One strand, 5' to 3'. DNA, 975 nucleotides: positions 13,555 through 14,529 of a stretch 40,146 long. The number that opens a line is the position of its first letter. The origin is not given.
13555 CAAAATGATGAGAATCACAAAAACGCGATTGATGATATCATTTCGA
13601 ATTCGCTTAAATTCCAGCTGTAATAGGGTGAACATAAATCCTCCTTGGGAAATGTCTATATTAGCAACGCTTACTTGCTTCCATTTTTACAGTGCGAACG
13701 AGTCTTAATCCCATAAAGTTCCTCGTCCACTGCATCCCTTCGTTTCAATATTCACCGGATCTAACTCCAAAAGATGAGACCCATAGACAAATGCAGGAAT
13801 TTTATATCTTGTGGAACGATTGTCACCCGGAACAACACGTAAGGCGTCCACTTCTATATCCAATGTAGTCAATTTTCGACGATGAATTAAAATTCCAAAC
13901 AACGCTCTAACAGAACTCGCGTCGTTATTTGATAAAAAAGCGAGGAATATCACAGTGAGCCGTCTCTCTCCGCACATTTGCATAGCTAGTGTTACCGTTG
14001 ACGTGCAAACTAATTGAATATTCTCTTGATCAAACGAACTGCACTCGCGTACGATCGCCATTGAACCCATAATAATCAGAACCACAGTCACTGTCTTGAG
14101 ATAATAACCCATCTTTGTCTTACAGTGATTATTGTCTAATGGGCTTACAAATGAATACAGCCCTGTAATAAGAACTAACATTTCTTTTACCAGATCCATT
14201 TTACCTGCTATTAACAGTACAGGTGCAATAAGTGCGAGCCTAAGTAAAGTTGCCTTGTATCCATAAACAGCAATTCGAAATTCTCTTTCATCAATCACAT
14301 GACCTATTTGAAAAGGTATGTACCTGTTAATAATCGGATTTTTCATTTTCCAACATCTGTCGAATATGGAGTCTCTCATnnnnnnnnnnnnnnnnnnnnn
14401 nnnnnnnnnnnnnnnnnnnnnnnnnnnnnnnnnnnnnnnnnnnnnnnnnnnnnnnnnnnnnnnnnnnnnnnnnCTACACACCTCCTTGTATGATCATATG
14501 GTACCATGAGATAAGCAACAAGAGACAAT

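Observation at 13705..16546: agr-like quorum-sensing cassette with a non-canonical layout (A-C | D-B), placed in front of an ABC module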

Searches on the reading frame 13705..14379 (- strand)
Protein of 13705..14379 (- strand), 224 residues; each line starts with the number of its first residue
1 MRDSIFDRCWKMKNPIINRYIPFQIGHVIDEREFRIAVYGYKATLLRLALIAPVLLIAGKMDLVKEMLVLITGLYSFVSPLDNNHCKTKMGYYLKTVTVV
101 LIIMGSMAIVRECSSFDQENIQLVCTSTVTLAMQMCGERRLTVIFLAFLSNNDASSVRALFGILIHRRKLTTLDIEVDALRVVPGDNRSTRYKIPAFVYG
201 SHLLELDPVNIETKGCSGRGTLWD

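Call 3: search_protein_families(library=pfam, proteins=[window:13705-14379:-], max_evalue=0.1)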
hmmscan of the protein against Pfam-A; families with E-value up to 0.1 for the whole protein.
window:13705-14379:- (224 aa): 0 families

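Call 7: search_solved_structures(query=window:13705-14379:-, max_evalue=10)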
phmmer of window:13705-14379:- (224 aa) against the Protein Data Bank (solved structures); distinct sequences matched with E-value up to 10: 0.

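Call 9: search_protein_families(library=ncbifam, proteins=[window:13705-14379:-], max_evalue=1)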
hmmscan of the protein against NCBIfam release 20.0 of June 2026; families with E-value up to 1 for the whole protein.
window:13705-14379:- (224 aa): 1 family
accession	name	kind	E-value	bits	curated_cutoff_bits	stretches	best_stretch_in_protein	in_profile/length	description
NF040511.1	membrane_GPGG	equivalog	0.28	11.2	33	0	92-112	3-23/47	GPGG-motif small membrane protein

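Call 10: find_homologous_proteins(query=window:13705-14346:-, max_evalue=0.01)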
Query window:13705-14346:- (213 aa): 1 proteins with E <= 0.01 among 256 candidates.
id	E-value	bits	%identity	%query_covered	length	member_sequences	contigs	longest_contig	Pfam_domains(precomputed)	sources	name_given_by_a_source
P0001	1.4e-135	468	100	100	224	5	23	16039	-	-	-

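Call 11: find_encoding_contigs(protein=P0001, flank=10000, max_places=10)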
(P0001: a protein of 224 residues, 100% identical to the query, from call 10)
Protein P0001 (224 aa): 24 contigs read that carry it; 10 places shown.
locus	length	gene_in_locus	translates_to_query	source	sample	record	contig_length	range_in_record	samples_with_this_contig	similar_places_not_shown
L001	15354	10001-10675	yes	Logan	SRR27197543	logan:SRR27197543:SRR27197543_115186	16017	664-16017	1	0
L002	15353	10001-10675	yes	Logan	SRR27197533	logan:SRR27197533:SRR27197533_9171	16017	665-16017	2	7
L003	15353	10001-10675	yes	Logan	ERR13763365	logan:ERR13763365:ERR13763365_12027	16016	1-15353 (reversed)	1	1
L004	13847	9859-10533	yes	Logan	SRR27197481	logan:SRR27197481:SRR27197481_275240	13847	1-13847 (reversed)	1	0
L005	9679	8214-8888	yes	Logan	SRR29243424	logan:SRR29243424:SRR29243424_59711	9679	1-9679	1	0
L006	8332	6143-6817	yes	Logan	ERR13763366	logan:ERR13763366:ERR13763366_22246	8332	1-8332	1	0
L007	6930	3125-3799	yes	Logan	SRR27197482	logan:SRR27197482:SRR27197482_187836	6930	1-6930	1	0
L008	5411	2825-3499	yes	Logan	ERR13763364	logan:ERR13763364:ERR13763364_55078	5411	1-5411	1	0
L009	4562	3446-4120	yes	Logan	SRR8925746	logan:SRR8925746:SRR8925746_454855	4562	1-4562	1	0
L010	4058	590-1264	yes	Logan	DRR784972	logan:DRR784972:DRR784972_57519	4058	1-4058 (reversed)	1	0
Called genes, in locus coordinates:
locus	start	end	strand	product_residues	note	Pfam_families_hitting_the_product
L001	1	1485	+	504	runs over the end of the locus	PF00682:HMGL-like, PF22617:HCS_D2, PF08502:LeuA_dimer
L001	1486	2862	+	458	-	PF00330:Aconitase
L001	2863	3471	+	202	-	PF00694:Aconitase_C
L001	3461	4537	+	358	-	PF00180:Iso_dh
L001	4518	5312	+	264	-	PF00005:ABC_tran, PF13304:AAA_21 (faint)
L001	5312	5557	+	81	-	-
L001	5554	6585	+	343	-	PF02730:AFOR_N, PF01314:AFOR_C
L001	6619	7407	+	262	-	PF01314:AFOR_C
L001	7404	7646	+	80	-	-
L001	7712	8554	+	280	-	PF00072:Response_reg, PF04397:LytTR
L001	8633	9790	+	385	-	PF14501:HATPase_c_5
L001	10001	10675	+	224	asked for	-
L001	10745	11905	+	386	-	-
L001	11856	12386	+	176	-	PF00005:ABC_tran, PF13304:AAA_21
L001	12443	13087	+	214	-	-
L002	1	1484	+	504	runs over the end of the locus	PF00682:HMGL-like, PF22617:HCS_D2, PF08502:LeuA_dimer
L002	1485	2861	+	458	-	PF00330:Aconitase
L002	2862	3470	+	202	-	PF00694:Aconitase_C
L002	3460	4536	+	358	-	PF00180:Iso_dh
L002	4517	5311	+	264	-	PF00005:ABC_tran, PF13304:AAA_21 (faint)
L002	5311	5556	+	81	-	-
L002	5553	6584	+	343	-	PF02730:AFOR_N, PF01314:AFOR_C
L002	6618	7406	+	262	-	PF01314:AFOR_C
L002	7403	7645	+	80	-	-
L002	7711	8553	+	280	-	PF00072:Response_reg, PF04397:LytTR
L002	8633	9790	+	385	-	PF14501:HATPase_c_5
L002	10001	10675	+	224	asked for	-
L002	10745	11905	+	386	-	-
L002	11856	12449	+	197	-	PF00005:ABC_tran, PF13304:AAA_21 (weak)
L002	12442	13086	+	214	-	-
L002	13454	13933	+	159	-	PF04542:Sigma70_r2, PF07638:Sigma70_ECF (weak), PF08281:Sigma70_r4_2, PF04545:Sigma70_r4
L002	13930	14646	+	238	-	PF14285:DUF4367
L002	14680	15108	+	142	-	-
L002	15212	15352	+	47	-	?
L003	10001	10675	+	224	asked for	-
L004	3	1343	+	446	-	?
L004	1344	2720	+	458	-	PF00330:Aconitase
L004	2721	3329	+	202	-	PF00694:Aconitase_C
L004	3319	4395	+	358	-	PF00180:Iso_dh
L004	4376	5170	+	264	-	PF00005:ABC_tran, PF13304:AAA_21 (faint)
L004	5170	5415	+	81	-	-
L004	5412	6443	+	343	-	PF02730:AFOR_N, PF01314:AFOR_C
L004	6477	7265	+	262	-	PF01314:AFOR_C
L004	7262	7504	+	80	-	-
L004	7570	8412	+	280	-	PF00072:Response_reg, PF04397:LytTR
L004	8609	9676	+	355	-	PF14501:HATPase_c_5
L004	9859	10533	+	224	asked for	-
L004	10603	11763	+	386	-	-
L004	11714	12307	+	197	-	PF00005:ABC_tran, PF13304:AAA_21 (weak)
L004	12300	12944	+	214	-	-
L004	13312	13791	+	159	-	PF04542:Sigma70_r2, PF07638:Sigma70_ECF (weak), PF08281:Sigma70_r4_2, PF04545:Sigma70_r4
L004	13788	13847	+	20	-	?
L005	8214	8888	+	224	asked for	-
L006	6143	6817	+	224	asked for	-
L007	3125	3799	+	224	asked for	-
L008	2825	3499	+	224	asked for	-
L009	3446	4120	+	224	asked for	-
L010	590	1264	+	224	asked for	-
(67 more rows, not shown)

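Call 23: search_protein_representatives(protein=window:13705-14379:-)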
Query: 224 residues. Proteins with E-value up to 0.001 (for the whole library): 4; up to 1e-10: 1; up to 1e-30: 1. The best 4 are listed.
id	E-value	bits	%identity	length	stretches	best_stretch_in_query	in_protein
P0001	3.0e-145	498.3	100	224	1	1-224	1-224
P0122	1.1e-07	48.7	33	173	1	29-132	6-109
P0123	1.9e-05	41.4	34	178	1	25-101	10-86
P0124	3.8e-05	40.4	37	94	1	34-108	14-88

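Call 26: find_homologous_proteins(query=A1, max_evalue=0.01)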
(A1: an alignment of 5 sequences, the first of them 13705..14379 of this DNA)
Query A1 (5 sequences) (224 aa, profile of the alignment): 3 proteins with E <= 0.01 among 7313 candidates.
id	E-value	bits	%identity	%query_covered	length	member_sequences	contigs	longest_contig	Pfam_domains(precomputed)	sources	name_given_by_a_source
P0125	1.4e-68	248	31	30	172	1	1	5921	-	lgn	-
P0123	3.0e-66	241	38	31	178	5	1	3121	PF04647.21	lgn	-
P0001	9.3e-62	226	100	100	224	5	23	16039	-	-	-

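Call 27: search_protein_families(library=pfam, proteins=[P0122, P0123, P0124, P0125], max_evalue=10)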
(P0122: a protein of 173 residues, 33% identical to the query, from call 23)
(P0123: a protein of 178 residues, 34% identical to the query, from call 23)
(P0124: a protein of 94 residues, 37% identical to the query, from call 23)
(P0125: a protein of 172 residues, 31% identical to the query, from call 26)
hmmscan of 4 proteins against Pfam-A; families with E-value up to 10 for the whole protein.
P0122 (173 aa): 2 families
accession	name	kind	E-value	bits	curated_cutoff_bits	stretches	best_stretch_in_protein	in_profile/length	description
PF04647.20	AgrB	-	0.0043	16.9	23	1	15-106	23-114/185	Accessory gene regulator B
PF10864.13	DUF2663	-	0.87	10.4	25.2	1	42-97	26-78/127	Protein of unknown function (DUF2663)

P0123 (178 aa): 3 families
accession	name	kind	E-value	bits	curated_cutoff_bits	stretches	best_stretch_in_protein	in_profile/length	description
PF04647.20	AgrB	-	5.9e-09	36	23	1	4-113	6-113/185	Accessory gene regulator B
PF16401.11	DUF5009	-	0.0085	16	25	1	21-114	90-184/260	Domain of unknown function (DUF5009)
PF11039.13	DUF2824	-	0.038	14.4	25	1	124-162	32-70/151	Protein of unknown function (DUF2824)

P0124 (94 aa): 1 family
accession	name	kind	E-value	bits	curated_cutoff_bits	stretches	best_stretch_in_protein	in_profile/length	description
PF04647.20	AgrB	-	1.5e-09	37.9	23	1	5-92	8-97/185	Accessory gene regulator B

P0125 (172 aa): 0 families

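Call 28: find_encoding_contigs(protein=P0123, flank=6000, max_places=4)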
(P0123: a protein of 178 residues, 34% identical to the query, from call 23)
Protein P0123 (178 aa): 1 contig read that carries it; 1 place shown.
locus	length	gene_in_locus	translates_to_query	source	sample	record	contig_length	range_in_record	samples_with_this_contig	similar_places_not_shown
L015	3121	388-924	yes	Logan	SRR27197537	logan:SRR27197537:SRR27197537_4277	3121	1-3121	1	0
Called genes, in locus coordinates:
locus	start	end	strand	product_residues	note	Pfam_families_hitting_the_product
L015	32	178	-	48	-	-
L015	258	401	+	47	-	-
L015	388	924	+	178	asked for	PF04647:AgrB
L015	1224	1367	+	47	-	-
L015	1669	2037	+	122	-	-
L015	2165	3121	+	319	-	?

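Call 38: search_solved_structures(query=A1, max_evalue=10, show_alignments=2)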
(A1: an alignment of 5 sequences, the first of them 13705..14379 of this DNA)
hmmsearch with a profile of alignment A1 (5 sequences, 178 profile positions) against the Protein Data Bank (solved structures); distinct sequences matched with E-value up to 10: 1.
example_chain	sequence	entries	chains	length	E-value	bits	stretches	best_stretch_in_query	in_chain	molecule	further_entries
6hhe_A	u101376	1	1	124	0.16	15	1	65-93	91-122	Odorant binding protein OBP69a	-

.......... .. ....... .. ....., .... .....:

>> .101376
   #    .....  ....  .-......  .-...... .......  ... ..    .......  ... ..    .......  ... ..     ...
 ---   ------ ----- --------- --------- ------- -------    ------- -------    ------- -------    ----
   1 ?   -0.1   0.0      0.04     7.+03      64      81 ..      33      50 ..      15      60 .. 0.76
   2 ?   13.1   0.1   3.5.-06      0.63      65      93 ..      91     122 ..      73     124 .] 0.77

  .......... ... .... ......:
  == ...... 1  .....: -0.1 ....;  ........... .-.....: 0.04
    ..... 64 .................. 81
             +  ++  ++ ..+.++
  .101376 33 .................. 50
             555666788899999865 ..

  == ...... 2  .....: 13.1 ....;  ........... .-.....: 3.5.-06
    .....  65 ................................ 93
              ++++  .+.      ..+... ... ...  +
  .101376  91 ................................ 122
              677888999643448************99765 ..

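Call 40: find_related_loci(query=A1, collection=genome_contigs, flank=6000)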
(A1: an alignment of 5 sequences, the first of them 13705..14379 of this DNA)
Query A1 (224 aa) in genome_contigs; peptide patterns used: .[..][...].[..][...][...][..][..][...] (x = any residue, [..] = any of these).
25 stretches matched a pattern; 1 encode a relative of the query (tblastn E <= 1e-3); 1 distinct loci.
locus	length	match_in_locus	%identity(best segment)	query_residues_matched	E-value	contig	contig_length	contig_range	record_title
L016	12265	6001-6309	33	29-131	5e-14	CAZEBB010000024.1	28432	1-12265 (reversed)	MAG TPA_asm: uncultured Peptoniphilaceae bacterium isolate SRP294416_co3_532 genome assembly, contig: NODE_2132_length_2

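Call 47: find_related_loci(query=A1, collection=metagenome_contigs, flank=6000)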
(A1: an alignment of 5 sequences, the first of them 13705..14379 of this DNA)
Query A1 (224 aa) in metagenome_contigs; peptide patterns used: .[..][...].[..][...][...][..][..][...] (x = any residue, [..] = any of these).
38 stretches matched a pattern, but none encodes a relative of the query by tblastn (E <= 1e-3).

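Call 69: search_protein_families(library=pfam, proteins=[L016:6579-6968:+, L016:6989-8980:+, L016:9788-10423:+, L015:1660-2037:+], max_evalue=0.5)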
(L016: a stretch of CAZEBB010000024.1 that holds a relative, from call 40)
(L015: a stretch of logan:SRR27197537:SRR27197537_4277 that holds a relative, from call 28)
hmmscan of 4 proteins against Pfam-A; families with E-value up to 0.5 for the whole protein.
L016:6579-6968:+ (129 aa): 1 family
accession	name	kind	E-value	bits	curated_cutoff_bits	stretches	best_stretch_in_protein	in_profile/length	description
PF24801.1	FNIII-A_GpJ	-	0.00057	20.5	27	1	23-100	41-116/126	Tip attachment protein J,FNIII-A domain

L016:6989-8980:+ (663 aa): 1 family
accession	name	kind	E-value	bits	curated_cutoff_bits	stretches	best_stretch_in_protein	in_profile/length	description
PF08973.16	TM1506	-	0.05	13.7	27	1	582-624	12-58/130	Domain of unknown function (DUF1893)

L016:9788-10423:+ (211 aa): 0 families

L015:1660-2037:+ (125 aa): 0 families
